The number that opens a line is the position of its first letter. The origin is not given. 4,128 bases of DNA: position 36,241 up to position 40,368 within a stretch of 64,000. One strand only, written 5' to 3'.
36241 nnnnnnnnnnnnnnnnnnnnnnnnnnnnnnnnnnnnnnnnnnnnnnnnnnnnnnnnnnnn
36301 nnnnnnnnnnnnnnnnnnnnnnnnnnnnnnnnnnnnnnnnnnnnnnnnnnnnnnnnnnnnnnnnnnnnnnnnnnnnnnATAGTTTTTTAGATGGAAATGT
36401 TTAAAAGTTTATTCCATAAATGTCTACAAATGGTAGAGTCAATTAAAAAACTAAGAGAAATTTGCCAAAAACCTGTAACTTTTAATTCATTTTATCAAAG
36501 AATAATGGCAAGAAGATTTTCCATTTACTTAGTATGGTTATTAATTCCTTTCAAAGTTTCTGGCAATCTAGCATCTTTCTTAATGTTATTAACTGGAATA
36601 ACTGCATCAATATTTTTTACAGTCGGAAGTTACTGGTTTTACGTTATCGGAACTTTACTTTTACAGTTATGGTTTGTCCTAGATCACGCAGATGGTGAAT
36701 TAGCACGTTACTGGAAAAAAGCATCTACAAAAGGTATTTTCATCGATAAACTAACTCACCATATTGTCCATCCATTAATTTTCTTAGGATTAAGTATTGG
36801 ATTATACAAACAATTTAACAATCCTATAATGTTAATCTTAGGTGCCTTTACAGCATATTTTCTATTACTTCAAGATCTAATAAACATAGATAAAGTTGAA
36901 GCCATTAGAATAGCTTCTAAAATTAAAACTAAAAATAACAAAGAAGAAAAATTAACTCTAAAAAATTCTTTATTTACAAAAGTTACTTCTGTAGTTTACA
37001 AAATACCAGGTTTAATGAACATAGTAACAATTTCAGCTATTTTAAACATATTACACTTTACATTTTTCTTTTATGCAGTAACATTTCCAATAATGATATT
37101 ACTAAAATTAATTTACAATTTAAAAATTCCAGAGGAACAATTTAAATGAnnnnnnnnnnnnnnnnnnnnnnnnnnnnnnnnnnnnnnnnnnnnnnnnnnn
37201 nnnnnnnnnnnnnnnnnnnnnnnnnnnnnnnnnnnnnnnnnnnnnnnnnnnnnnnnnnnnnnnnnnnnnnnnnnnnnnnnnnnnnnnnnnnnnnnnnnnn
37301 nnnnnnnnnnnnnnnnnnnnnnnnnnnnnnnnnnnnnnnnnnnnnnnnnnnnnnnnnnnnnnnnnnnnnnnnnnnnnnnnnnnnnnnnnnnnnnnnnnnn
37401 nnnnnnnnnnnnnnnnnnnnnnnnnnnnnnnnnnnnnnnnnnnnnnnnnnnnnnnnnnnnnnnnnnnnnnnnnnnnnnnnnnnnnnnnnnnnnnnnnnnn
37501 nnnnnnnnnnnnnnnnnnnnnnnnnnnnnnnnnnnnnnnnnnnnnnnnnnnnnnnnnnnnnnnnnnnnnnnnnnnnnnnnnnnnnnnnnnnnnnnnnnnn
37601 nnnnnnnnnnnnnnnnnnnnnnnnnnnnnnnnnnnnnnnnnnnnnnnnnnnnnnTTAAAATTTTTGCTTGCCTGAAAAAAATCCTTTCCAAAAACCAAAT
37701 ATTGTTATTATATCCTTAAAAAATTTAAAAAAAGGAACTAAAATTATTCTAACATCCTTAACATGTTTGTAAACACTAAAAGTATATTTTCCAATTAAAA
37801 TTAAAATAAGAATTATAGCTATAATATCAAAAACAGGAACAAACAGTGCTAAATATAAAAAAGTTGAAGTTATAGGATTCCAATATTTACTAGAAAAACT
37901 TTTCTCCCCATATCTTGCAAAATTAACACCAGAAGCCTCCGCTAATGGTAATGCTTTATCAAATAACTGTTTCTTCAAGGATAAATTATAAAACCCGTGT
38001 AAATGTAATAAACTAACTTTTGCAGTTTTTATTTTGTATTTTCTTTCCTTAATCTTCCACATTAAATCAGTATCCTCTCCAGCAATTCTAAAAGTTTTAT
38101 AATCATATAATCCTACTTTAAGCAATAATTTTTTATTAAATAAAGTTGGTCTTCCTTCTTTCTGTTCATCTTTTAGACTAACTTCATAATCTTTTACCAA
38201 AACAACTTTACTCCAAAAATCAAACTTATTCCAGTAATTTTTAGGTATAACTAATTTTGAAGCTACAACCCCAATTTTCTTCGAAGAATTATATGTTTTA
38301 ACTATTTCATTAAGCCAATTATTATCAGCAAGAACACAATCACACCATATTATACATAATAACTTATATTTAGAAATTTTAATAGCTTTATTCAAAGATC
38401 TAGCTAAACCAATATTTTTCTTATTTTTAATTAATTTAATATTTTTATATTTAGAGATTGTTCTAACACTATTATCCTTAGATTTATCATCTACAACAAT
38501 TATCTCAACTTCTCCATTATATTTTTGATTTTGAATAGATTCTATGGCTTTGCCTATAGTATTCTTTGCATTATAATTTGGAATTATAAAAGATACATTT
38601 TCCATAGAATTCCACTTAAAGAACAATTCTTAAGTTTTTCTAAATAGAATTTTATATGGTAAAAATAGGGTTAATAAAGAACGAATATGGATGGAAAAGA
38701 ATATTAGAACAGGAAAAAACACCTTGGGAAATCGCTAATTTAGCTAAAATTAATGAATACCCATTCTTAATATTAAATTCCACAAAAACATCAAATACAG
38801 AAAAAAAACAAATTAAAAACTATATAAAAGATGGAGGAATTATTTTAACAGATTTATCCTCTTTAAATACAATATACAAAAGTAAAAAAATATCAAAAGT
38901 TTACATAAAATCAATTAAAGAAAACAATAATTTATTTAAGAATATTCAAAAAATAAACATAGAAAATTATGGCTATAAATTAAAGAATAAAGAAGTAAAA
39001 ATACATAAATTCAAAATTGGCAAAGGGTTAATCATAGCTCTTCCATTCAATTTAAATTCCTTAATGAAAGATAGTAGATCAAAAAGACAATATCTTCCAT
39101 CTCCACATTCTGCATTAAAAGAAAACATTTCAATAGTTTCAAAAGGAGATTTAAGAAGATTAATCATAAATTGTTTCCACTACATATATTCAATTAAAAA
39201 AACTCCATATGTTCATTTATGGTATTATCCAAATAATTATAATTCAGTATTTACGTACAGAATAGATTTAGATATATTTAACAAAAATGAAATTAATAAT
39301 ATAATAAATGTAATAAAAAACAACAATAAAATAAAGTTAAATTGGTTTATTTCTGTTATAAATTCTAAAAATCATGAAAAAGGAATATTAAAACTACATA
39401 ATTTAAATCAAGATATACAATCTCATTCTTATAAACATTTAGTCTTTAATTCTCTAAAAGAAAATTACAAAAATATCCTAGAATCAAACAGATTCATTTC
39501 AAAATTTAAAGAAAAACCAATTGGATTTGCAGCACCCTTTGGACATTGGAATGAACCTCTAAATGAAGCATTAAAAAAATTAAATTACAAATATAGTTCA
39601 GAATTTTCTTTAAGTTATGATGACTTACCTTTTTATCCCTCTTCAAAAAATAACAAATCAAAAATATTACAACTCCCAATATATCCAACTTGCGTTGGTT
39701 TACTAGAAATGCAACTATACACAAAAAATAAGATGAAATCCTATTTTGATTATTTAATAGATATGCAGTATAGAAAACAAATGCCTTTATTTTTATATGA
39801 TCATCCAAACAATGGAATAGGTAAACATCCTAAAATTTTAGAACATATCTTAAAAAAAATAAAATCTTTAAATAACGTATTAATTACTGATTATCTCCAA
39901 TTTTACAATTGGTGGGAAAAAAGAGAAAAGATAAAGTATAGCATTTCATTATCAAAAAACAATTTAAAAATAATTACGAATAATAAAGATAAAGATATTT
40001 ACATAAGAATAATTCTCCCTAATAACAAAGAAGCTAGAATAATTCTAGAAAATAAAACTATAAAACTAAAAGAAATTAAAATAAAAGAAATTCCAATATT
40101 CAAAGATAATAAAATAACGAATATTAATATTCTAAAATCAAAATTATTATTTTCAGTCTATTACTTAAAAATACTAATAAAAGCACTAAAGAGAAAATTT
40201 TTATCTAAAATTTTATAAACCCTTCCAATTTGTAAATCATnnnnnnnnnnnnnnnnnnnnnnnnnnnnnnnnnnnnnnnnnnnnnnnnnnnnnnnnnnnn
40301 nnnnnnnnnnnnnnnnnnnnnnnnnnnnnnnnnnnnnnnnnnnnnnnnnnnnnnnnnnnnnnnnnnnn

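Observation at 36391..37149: CDP-alcohol-phosphotransferase-family membrane protein divergent from ppd; a second paralogue at 11461-12129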

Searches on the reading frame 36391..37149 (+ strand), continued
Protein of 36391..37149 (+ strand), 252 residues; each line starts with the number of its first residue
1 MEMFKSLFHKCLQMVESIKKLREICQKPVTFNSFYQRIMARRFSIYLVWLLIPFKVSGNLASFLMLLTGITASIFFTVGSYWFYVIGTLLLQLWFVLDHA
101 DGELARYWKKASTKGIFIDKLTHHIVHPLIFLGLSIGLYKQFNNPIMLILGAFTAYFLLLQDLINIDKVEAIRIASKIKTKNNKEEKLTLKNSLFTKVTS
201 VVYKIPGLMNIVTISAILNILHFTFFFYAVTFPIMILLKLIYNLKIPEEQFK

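Call 54: search_protein_families(library=pfam, proteins=[L017:6129-8531:+, L017:8534-9193:+, L017:9190-9978:+, L033:8274-9287:+, L033:9301-10002:+, L037:8525-9394:+, L037:9451-9999:+, L037:10892-12298:-, L054:8265-9944:+, L054:10735-11502:+], max_evalue=0.0001)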
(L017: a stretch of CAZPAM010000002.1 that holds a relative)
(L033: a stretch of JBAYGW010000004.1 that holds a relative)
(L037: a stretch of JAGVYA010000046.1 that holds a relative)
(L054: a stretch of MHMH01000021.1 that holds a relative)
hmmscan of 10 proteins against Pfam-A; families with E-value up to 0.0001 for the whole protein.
L017:6129-8531:+ (800 aa): 2 families
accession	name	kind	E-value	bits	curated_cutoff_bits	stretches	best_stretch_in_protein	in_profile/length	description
PF01326.24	PPDK_N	-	1.1e-11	45.1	27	1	171-226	266-321/328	Pyruvate phosphate dikinase, AMP/ATP-binding domain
PF00391.29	PEP-utilizers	-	1.5e-11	44.1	23.1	1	725-792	6-71/72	PEP-utilising enzyme, mobile domain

L017:8534-9193:+ (219 aa): 2 families
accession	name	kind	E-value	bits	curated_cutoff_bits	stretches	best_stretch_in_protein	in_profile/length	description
PF07722.19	Peptidase_C26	-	1.1e-29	104.3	20.5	1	13-193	18-219/219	Peptidase C26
PF00117.34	GATase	-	5.3e-21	75.6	22.8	1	34-196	25-175/190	Glutamine amidotransferase class-I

L017:9190-9978:+ (262 aa): 3 families
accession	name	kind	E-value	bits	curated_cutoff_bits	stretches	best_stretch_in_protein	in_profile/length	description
PF12804.13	NTP_transf_3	-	1.2e-15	58.4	27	1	3-113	1-110/160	MobA-like NTP transferase domain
PF00483.29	NTP_transferase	-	2.4e-10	40.9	21.2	1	2-61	1-62/245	Nucleotidyl transferase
PF01128.25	IspD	-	6.3e-05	23.3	27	1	2-53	2-51/221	2-C-methyl-D-erythritol 4-phosphate cytidylyltransferase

L033:8274-9287:+ (337 aa): 6 families
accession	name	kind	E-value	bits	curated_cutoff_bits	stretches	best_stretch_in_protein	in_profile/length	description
PF01210.29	NAD_Gly3P_dh_N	-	1.3e-24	87.4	23.1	1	9-168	1-157/158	NAD-dependent glycerol-3-phosphate dehydrogenase N-terminus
PF07479.19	NAD_Gly3P_dh_C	-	1.7e-21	77.4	25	1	188-324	1-134/142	NAD-dependent glycerol-3-phosphate dehydrogenase C-terminus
PF20618.3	GPD_NAD_C_bact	-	2.1e-07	31.9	27.6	1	255-305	5-51/66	Bacterial GPD, NAD-dependent C-terminal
PF02558.23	ApbA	-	1.7e-06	28.1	22.2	1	10-110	1-97/150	Ketopantoate reductase PanE/ApbA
PF03446.21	NAD_binding_2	-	7.7e-06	26.4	21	1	9-177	1-150/161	NAD binding domain of 6-phosphogluconate dehydrogenase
PF02826.25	2-Hacid_dh_C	-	5.2e-05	23.1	25.1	0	5-115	34-129/178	D-isomer specific 2-hydroxyacid dehydrogenase, NAD binding domain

L033:9301-10002:+ (233 aa): 2 families
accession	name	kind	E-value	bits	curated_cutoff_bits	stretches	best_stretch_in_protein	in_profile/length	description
PF12804.13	NTP_transf_3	-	1.3e-16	61.6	27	1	3-114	1-110/160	MobA-like NTP transferase domain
PF00483.29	NTP_transferase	-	1.9e-06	28.1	21.2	1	2-112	1-122/245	Nucleotidyl transferase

L037:8525-9394:+ (289 aa): 1 family
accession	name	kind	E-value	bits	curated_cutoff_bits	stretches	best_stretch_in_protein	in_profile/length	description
PF02811.25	PHP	-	4.6e-14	53.5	26.4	1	3-147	1-117/164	PHP domain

L037:9451-9999:+ (182 aa): 6 families
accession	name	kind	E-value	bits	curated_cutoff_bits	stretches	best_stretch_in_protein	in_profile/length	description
PF01583.26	APS_kinase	-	1.2e-46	158.9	21.1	1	5-153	2-151/152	Adenylylsulphate kinase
PF13671.12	AAA_33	-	2.5e-07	31.5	27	1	8-146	2-143/143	AAA domain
PF08433.16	KTI12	-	3.3e-07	30.5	22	1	8-148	4-142/271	Chromatin associated protein KTI12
PF13238.12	AAA_18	-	6.7e-06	27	29.4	1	8-130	1-120/128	AAA domain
PF13207.12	AAA_17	-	3.6e-05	24.5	27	0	11-67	1-50/136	AAA domain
PF01656.29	CbiA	-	9.3e-05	22.8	25.4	0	15-177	9-79/125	CobQ/CobB/MinD/ParA nucleotide binding domain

L037:10892-12298:- (468 aa): 2 families
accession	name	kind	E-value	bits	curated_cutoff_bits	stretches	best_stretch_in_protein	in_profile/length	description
PF02310.24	B12-binding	-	5.2e-24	84.8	32.1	1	15-127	8-120/121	B12 binding domain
PF04055.27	Radical_SAM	-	1.7e-21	77.5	29.5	1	182-343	1-163/166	Radical SAM superfamily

L054:8265-9944:+ (559 aa): 0 families

L054:10735-11502:+ (255 aa): 2 families
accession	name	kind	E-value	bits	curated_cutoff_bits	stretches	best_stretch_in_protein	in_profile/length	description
PF12804.13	NTP_transf_3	-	3e-11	44.2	27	1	7-126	1-123/160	MobA-like NTP transferase domain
PF00483.29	NTP_transferase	-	5e-09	36.5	21.2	1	6-60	1-56/245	Nucleotidyl transferase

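Call 87: search_protein_representatives(alignment_id=A1)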
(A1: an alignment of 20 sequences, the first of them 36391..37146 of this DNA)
Query: 20 sequences, 240 profile positions. Proteins with E-value up to 0.001 (for the whole library): 12620; up to 1e-10: 5686; up to 1e-30: 616. The best 150 are listed.
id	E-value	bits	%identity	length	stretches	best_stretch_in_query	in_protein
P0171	1.8e-78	280.3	-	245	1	1-240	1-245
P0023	6.2e-71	255.7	-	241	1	1-235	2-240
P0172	2.3e-66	240.7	-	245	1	2-236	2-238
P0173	1.4e-65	238.1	-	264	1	2-239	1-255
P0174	1.6e-65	237.9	-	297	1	3-233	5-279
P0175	6.5e-65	235.9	-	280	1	1-236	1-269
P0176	4.2e-64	233.3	-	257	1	2-237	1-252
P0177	2.6e-60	220.9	-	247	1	2-235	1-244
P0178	3.2e-60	220.6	-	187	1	53-239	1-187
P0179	8.0e-60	219.3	-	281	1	2-236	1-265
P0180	1.3e-59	218.6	-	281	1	1-235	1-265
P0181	3.7e-59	217.1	-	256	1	5-234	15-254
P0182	2.6e-58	214.3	-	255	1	2-235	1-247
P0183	5.6e-58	213.2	-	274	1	4-226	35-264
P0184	1.1e-57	212.3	-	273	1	2-235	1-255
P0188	1.9e-56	208.3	-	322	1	2-232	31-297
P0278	1.7e-46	175.7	-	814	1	2-235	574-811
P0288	4.8e-46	174.2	-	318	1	3-236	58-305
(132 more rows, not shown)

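Call 89: search_protein_families(library=pfam, proteins=[P0278, P0188, P0288, P0171], max_evalue=0.001)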
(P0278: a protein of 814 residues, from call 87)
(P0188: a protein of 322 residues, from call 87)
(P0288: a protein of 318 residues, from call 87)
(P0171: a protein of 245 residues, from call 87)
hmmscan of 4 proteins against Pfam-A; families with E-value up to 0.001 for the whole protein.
P0278 (814 aa): 2 families
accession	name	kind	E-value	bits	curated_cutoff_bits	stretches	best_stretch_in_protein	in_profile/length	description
PF24793.1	GINT1_N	-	2e-37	129.3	27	1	326-535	59-269/304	Glucosamine inositolphosphorylceramide transferase 1, N-terminal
PF01066.26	CDP-OH_P_transf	-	3.4e-06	28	22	1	620-694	5-77/152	CDP-alcohol phosphatidyltransferase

P0188 (322 aa): 1 family
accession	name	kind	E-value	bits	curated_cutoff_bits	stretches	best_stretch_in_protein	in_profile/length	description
PF01066.26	CDP-OH_P_transf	-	0.0004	21.3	22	1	76-191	4-115/152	CDP-alcohol phosphatidyltransferase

P0288 (318 aa): 1 family
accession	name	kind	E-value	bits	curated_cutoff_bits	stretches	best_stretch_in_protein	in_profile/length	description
PF01066.26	CDP-OH_P_transf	-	8.2e-07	30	22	1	101-202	3-99/152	CDP-alcohol phosphatidyltransferase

P0171 (245 aa): 1 family
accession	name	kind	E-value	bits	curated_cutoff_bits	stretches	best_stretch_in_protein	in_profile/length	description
PF01066.26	CDP-OH_P_transf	-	1.4e-05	26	22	1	58-190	15-120/152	CDP-alcohol phosphatidyltransferase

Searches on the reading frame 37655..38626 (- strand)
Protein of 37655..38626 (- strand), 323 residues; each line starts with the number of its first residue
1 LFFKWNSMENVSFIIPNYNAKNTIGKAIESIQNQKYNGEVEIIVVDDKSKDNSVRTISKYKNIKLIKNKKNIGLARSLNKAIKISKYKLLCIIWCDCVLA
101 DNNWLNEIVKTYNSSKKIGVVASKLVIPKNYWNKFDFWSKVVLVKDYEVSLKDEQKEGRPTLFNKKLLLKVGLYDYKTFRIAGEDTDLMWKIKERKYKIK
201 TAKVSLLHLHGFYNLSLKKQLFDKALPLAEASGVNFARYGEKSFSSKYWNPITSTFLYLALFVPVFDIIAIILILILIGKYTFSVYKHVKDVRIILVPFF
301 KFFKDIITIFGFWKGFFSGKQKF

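Call 4: search_protein_families(library=pfam, proteins=[window:37655-38626:-], max_evalue=0.01)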
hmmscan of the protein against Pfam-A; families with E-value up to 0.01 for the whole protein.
window:37655-38626:- (323 aa): 4 families
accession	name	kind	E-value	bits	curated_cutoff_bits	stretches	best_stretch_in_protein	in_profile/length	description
PF00535.33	Glycos_transf_2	-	1.8e-24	87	23.3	1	12-134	1-125/168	Glycosyl transferase family 2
PF13641.12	Glyco_tranf_2_3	-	2.2e-09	38.1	27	1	11-206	3-208/230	Glycosyltransferase like family 2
PF10111.15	Glyco_tranf_2_2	-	7.8e-09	35.8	27.3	1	12-247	1-258/276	Glycosyltransferase like family 2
PF13712.12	Glyco_tranf_2_5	-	0.00026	21.2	27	1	66-121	35-88/210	Glycosyltransferase like family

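Call 59: search_protein_families(library=ncbifam, proteins=[window:37655-38626:-], max_evalue=0.00001)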
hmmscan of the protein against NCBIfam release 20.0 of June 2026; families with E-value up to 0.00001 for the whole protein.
window:37655-38626:- (323 aa): 16 families
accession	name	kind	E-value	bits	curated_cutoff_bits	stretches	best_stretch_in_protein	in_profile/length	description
TIGR03937.1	PgaC_IcaA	equivalog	3.1e-19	69.2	422.3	1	6-208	42-249/407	poly-beta-1,6-N-acetyl-D-glucosamine synthase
TIGR04283.1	glyco_like_mftF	equivalog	3.9e-16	59.3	182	1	11-203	1-179/221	TIGR04283 family arsenosugar biosynthesis glycosyltransferase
NF053739.1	GlytfEpsEBac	equivalog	1.1e-12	47.5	450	1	10-121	2-116/265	glycosyltransferase EpsE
NF041394.1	GtaseAglG_Halo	equivalog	2.2e-12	46.9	440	1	11-175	3-175/304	glucosyl-dolichyl phosphate glucuronosyltransferase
TIGR03965.1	mycofact_glyco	equivalog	4.7e-12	45.5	280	1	7-131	72-197/467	mycofactocin biosynthesis glycosyltransferase MftF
NF047683.1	TeichurnBiosyTuaG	equivalog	1.4e-11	44.5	400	1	8-96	5-96/252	teichuronic acid biosynthesis protein TuaG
NF041875.1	EPS_EpsD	equivalog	5.5e-11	42.4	370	1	11-198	1-195/325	exopolysaccharide biosynthesis glycosyltransferase EpsD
NF007482.0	PRK10073.1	equivalog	6.2e-11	41.9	423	1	6-97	3-96/334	glycosyltransferase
TIGR03111.1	glyc2_xrt_Gpos1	hypoth_equivalog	8.4e-11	41.3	363.95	1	8-131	48-175/439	TIGR03111 family XrtG-associated glycosyltransferase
NF038302.1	EPS_HpsE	equivalog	1.8e-09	37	300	1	11-125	3-124/307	hormogonium polysaccharide biosynthesis glycosyltransferase HpsE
TIGR04242.1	nodulat_NodC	equivalog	3.7e-09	36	550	1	6-127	45-170/395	chitooligosaccharide synthase NodC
TIGR03469.1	HpnB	hypoth_equivalog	4.2e-09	35.9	379.25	1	8-55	43-90/386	hopene-associated glycosyltransferase HpnB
NF038299.1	EPS_HpsN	equivalog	2.2e-08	33.4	425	1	10-126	2-120/317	hormogonium polysaccharide biosynthesis glycosyltransferase HpsN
NF050050.1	ProtGlycPglI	equivalog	5.8e-07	29.2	500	1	9-153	2-146/306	GalNAc(5)-diNAcBac-PP-undecaprenol beta-1,3-glucosyltransferase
TIGR03310.1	matur_MocA_YgfJ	equivalog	2.8e-06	27.4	186.45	0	25-121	29-124/188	molybdenum cofactor cytidylyltransferase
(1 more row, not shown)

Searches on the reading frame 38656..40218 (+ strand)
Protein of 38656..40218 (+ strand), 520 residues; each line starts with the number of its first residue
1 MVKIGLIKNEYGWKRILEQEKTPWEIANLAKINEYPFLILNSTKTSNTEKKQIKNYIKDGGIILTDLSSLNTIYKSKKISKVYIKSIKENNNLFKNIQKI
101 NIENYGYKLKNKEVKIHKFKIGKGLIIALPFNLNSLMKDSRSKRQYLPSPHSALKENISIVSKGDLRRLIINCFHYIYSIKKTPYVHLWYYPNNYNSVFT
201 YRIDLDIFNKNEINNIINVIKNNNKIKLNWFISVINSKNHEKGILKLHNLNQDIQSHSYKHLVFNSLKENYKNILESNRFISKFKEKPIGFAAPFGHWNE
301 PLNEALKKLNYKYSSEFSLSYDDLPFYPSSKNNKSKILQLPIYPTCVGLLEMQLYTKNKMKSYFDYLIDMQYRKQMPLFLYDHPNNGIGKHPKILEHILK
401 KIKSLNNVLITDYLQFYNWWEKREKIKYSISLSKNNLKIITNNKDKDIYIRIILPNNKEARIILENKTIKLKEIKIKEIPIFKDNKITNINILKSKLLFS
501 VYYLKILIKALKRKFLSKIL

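Call 4: search_protein_families(library=pfam, proteins=[window:38656-40218:+], max_evalue=0.01)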
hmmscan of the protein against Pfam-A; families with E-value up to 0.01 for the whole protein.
window:38656-40218:+ (520 aa): 1 family
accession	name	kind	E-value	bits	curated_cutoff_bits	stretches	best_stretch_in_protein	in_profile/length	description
PF01522.26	Polysacc_deac_1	-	2.7e-08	34.2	23.1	1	214-313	22-123/124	Polysaccharide deacetylase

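Call 59: search_protein_families(library=ncbifam, proteins=[window:38656-40218:+], max_evalue=0.00001)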
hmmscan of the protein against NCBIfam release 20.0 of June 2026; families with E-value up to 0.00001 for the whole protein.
window:38656-40218:+ (520 aa): 1 family
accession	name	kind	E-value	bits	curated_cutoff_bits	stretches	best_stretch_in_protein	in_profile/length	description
TIGR02764.1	spore_ybaN_pdaB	equivalog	4.9e-08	33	237.4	1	210-313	18-123/191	polysaccharide deacetylase family sporulation protein PdaB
